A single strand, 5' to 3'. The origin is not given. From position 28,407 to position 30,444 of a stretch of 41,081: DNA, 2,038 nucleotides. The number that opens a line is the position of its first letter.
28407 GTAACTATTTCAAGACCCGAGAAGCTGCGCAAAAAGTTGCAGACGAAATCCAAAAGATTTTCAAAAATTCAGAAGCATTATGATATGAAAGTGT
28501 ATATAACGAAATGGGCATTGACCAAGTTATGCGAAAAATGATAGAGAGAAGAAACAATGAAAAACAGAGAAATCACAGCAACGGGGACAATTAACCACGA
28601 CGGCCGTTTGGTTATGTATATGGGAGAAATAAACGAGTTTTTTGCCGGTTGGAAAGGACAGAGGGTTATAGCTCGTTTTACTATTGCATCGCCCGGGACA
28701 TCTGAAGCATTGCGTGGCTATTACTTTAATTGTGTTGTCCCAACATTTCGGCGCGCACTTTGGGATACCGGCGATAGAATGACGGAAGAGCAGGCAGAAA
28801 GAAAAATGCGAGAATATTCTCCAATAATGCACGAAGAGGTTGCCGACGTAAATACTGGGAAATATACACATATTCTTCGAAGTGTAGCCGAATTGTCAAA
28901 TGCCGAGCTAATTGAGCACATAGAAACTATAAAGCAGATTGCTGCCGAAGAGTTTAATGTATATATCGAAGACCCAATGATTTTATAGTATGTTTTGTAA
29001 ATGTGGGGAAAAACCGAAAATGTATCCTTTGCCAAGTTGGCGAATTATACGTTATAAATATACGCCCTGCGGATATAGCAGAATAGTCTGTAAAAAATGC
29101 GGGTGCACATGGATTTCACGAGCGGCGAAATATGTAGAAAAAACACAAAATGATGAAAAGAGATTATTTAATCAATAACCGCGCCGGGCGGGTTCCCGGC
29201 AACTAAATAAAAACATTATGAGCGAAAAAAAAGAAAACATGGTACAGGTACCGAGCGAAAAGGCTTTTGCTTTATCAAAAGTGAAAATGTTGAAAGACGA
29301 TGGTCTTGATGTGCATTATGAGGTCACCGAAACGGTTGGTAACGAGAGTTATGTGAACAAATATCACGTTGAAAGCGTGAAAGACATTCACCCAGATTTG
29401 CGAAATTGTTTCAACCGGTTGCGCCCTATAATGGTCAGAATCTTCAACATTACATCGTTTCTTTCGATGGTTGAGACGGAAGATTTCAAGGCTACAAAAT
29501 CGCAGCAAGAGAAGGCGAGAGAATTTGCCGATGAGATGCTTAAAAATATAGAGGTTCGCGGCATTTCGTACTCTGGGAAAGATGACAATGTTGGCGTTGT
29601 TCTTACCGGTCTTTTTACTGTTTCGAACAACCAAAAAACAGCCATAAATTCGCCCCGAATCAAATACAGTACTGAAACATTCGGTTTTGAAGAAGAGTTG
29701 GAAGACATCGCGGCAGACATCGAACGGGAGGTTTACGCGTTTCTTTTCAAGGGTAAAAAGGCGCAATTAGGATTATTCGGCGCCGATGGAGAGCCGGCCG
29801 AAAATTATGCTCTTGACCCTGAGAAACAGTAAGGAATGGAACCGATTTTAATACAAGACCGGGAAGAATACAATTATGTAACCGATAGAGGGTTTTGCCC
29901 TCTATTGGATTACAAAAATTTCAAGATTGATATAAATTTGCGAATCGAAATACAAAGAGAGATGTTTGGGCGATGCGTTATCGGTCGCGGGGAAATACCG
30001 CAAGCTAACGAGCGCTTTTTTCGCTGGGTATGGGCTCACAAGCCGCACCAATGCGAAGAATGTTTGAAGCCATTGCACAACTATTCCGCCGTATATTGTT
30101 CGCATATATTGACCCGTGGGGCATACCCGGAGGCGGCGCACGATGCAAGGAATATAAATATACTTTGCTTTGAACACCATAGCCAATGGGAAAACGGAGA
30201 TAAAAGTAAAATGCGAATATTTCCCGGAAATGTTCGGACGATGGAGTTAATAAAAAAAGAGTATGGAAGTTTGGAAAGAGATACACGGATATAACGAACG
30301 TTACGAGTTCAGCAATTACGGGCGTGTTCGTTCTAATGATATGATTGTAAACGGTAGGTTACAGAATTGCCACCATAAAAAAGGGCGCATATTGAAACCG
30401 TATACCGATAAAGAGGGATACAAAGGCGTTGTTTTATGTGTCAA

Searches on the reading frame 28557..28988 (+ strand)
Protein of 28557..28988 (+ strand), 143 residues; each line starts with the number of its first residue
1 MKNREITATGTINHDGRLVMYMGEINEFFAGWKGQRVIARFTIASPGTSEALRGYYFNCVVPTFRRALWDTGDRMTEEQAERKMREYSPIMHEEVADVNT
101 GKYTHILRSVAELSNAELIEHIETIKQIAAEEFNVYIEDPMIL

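Call 104: search_protein_families(library=phrogs, proteins=[window:28557-28988:+], max_evalue=0.001)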
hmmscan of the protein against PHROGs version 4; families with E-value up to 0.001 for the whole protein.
window:28557-28988:+ (143 aa): 1 family
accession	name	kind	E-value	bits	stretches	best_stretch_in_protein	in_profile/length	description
phrog_23774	-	unknown function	6e-45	153.6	1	1-141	1-141/145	-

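Call 105: search_protein_families(library=pfam, proteins=[window:28557-28988:+], max_evalue=0.01)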
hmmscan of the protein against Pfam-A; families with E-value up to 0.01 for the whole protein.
window:28557-28988:+ (143 aa): 0 families

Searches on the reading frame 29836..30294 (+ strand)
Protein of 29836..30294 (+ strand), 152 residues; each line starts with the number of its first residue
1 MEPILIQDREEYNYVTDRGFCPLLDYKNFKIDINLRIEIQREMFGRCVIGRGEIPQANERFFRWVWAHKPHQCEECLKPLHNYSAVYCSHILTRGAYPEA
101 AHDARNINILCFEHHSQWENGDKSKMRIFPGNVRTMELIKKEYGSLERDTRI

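Call 104: search_protein_families(library=phrogs, proteins=[window:29836-30294:+], max_evalue=0.001)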
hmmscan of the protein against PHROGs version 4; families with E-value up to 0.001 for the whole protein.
window:29836-30294:+ (152 aa): 4 families
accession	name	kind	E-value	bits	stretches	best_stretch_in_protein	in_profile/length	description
phrog_20279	-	unknown function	7.6e-12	46.5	1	58-135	72-157/162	-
phrog_144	-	DNA, RNA and nucleotide metabolism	1.1e-10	42.5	1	57-128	71-142/175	HNH endonuclease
phrog_5956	-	DNA, RNA and nucleotide metabolism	1.7e-06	28.7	1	68-125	57-114/138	HNH endonuclease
phrog_119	-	DNA, RNA and nucleotide metabolism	0.00036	20.5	1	68-126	201-262/443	HNH endonuclease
